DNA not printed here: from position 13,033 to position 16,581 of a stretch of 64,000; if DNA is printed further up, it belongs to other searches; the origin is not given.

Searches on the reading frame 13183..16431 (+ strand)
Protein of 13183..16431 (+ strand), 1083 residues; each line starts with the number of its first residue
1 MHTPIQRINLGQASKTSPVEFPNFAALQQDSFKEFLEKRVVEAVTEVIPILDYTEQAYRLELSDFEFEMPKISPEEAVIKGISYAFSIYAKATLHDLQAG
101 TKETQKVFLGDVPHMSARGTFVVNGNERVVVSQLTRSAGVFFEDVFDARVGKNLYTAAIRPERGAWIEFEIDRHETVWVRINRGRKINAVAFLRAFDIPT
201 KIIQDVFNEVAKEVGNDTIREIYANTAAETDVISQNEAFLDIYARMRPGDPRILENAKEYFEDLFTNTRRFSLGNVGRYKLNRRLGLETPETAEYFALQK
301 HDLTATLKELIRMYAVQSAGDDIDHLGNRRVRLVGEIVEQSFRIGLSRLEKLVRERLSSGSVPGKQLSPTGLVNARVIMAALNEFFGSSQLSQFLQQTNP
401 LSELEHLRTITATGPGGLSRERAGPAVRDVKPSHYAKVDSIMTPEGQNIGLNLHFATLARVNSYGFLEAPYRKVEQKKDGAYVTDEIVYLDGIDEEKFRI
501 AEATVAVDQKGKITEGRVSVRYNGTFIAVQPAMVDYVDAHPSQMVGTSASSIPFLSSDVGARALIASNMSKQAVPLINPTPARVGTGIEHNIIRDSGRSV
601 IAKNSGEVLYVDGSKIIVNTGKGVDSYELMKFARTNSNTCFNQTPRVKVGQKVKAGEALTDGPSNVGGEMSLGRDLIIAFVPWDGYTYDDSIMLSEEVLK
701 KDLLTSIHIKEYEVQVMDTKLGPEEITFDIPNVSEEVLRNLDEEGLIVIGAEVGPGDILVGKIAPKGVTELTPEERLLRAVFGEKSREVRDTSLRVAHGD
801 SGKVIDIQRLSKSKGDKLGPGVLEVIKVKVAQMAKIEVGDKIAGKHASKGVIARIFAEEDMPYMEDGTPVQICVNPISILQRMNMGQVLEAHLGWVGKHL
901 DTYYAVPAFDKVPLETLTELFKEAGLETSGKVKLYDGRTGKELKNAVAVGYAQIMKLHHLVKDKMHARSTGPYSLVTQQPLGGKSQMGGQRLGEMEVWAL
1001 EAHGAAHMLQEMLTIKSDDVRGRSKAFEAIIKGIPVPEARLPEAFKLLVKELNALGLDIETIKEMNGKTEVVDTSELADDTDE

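Call 82: search_protein_families(library=pfam, proteins=[window:13183-16431:+], max_evalue=0.00001)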
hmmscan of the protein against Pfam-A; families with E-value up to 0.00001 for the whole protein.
window:13183-16431:+ (1083 aa): 6 families
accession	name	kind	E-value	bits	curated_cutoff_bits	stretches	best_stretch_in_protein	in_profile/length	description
PF00562.33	RNA_pol_Rpb2_6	-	7.4e-113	377.9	23.4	1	601-986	1-373/373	RNA polymerase Rpb2, domain 6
PF04561.19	RNA_pol_Rpb2_2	-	1.9e-27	96.6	21.7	1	153-332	18-190/190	RNA polymerase Rpb2, domain 2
PF04560.25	RNA_pol_Rpb2_7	-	2.8e-25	89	32.1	1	988-1063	1-86/87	RNA polymerase Rpb2, domain 7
PF10385.14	RNA_pol_Rpb2_45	-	1.6e-18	66.9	28.2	1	471-538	1-64/66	RNA polymerase beta subunit external 1 domain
PF04565.21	RNA_pol_Rpb2_3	-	7e-18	65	21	1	393-461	1-68/68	RNA polymerase Rpb2, domain 3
PF04563.20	RNA_pol_Rpb2_1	-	1.6e-14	54.4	28.2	1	28-378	6-201/203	RNA polymerase beta subunit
